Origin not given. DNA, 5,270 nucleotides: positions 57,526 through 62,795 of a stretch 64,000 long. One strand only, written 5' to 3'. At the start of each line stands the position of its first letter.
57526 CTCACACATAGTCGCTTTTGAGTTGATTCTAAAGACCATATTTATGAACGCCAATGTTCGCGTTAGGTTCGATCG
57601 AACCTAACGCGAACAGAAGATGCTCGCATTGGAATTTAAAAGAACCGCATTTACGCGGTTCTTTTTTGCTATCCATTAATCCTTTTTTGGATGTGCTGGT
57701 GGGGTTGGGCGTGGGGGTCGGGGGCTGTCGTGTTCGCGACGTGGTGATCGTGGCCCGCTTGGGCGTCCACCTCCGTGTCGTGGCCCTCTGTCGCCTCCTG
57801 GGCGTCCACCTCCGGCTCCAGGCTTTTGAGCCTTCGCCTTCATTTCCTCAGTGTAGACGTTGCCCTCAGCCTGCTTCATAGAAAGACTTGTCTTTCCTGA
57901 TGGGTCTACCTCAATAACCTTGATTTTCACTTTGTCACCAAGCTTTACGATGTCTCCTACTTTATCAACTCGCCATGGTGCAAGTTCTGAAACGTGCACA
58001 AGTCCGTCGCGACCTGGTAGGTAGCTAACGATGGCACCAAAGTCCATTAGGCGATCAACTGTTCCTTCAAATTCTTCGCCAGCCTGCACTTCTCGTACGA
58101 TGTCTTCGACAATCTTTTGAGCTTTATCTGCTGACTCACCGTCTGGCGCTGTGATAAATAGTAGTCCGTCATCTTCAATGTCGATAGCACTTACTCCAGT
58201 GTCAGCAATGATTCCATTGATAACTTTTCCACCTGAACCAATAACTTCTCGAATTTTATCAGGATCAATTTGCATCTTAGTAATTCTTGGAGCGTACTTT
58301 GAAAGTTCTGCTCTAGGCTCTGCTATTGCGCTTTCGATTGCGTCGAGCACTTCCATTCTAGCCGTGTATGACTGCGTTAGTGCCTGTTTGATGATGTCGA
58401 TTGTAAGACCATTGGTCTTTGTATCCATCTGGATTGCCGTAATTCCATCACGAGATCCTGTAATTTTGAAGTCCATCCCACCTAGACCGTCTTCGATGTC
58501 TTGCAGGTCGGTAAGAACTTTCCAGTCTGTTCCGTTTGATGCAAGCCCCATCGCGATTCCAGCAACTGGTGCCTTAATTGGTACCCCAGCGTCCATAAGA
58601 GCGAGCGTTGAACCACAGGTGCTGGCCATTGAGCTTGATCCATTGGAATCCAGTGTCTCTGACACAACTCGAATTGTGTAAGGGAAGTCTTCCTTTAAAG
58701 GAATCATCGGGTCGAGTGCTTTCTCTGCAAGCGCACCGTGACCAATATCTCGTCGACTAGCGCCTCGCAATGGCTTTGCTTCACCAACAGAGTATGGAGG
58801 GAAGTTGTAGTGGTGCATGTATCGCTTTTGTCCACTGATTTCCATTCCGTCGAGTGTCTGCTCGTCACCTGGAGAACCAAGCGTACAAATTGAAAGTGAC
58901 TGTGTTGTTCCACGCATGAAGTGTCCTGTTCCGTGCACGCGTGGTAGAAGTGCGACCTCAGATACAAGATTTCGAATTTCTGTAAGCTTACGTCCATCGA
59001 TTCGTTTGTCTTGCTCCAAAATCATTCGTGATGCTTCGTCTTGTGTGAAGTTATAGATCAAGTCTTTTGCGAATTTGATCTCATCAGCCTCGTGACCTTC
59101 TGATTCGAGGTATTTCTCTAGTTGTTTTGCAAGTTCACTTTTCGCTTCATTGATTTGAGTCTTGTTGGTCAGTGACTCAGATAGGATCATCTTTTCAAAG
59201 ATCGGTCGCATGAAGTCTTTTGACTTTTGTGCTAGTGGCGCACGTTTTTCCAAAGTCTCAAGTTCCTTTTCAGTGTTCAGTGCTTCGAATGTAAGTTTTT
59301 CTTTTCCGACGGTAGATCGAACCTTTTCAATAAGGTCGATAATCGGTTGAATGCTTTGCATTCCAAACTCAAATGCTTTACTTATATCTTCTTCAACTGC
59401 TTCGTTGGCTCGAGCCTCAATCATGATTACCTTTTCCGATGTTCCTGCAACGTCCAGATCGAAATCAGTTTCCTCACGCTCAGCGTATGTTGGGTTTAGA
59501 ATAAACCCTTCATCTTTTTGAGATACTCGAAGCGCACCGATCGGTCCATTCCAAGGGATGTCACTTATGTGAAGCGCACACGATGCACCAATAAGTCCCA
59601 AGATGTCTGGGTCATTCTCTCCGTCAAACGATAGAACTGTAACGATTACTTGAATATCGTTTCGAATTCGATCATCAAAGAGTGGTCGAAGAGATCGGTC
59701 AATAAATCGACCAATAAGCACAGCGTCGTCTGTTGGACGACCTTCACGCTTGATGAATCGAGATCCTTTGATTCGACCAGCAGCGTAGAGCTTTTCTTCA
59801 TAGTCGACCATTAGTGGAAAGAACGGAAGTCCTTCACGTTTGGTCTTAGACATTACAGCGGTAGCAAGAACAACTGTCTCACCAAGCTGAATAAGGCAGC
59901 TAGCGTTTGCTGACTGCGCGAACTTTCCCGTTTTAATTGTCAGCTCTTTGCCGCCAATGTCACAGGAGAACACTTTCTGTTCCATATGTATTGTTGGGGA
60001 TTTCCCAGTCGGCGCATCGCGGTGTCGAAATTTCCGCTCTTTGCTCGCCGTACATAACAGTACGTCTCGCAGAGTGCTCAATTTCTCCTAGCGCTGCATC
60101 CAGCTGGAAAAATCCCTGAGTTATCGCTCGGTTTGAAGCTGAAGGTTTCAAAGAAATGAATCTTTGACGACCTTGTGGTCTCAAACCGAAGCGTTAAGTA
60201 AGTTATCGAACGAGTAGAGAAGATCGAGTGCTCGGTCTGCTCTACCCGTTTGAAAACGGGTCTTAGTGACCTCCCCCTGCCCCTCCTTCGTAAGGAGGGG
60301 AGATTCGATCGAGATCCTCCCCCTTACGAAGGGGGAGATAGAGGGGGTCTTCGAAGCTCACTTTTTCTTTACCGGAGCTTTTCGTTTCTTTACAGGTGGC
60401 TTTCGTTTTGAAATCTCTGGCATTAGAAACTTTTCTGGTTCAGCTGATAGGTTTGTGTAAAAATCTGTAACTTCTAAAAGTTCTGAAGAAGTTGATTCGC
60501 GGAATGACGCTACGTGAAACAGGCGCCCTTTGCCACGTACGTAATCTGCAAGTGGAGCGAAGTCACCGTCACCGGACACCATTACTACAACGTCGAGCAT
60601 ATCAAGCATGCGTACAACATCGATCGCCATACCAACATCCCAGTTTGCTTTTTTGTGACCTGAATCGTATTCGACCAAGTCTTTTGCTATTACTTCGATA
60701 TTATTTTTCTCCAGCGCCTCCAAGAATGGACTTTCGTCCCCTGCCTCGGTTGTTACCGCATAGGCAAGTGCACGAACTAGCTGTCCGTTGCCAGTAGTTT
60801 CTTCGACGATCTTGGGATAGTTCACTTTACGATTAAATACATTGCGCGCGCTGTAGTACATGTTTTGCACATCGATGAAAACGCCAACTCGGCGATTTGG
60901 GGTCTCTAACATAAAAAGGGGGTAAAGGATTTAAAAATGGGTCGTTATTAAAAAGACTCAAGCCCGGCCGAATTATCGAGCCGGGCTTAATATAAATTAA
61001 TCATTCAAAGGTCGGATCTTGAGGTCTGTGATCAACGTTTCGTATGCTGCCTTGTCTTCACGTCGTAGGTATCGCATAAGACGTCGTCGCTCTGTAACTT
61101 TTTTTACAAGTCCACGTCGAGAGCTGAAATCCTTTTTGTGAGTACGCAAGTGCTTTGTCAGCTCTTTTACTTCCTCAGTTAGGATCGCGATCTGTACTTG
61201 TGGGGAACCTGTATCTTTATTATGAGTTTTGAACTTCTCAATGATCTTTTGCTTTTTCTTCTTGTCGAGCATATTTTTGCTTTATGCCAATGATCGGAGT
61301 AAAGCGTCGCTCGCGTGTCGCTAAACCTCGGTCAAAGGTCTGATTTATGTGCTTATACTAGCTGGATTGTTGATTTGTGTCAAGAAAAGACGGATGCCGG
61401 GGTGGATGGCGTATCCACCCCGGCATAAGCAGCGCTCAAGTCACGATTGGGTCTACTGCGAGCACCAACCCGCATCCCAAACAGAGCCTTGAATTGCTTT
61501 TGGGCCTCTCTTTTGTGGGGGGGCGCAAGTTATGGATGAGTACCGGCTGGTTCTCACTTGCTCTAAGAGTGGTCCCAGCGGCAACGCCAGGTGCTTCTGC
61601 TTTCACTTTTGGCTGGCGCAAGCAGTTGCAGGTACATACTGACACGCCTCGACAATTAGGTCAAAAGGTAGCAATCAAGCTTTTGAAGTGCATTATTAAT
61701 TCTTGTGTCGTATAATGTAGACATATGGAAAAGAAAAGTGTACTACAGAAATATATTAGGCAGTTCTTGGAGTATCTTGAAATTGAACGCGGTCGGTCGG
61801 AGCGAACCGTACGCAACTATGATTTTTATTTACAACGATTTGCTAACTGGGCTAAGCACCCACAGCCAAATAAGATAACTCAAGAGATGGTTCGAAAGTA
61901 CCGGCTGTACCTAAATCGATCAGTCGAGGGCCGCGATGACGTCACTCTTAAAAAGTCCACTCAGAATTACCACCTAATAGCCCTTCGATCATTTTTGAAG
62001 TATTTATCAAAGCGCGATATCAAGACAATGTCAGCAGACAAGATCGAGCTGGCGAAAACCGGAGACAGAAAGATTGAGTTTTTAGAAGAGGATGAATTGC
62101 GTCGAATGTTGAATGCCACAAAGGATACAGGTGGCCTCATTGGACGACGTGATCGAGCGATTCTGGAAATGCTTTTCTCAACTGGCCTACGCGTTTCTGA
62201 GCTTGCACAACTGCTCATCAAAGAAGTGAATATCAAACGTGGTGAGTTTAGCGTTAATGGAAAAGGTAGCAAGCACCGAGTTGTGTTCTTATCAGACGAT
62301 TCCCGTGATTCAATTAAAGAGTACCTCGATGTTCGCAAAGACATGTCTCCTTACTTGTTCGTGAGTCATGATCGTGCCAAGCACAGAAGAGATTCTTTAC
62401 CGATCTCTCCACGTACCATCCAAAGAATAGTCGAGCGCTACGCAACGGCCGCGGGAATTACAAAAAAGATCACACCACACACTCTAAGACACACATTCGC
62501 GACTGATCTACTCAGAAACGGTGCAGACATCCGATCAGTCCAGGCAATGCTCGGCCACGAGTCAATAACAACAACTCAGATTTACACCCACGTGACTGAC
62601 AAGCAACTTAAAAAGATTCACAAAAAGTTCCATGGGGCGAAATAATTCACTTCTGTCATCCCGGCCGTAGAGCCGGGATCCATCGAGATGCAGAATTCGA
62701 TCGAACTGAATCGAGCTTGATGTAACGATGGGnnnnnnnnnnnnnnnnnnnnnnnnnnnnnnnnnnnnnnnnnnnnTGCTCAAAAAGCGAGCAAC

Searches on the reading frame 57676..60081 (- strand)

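Call 7: search_protein_families(library=pfam, proteins=[window:57676-60081:-], max_evalue=0.001)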
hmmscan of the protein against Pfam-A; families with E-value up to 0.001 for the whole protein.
window:57676-60081:- (801 aa): 4 families
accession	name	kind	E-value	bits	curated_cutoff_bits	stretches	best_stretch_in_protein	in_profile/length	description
PF01138.27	RNase_PH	-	2.7e-50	170.6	25.5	2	45-176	3-130/130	3' exoribonuclease family, domain 1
PF00575.29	S1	-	8e-16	58.6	22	1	665-736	2-74/74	S1 RNA binding domain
PF03725.20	RNase_PH_C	-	3.3e-14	53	20.8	2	179-242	1-66/67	3' exoribonuclease family, domain 2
PF00013.35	KH_1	-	4.2e-08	33.3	21.5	1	601-659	2-65/66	KH domain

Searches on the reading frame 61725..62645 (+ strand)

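Call 44: search_protein_families(library=pfam, proteins=[window:61725-62645:+], max_evalue=0.001)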
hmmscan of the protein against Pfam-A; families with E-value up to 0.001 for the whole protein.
window:61725-62645:+ (306 aa): 4 families
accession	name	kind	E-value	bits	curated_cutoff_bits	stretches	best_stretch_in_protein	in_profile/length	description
PF00589.27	Phage_integrase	-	6.3e-49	166.5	27.1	1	119-293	2-171/172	Phage integrase family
PF02899.23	Phage_int_SAM_1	-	1.4e-15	57.8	22.3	1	11-97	1-82/83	Phage integrase, N-terminal SAM-like domain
PF13495.12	Phage_int_SAM_4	-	1.2e-10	42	27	1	12-100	3-84/85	Phage integrase, N-terminal SAM-like domain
PF13102.12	Phage_int_SAM_5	-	1.3e-06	29.1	22.3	1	9-100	4-88/98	Phage integrase SAM-like domain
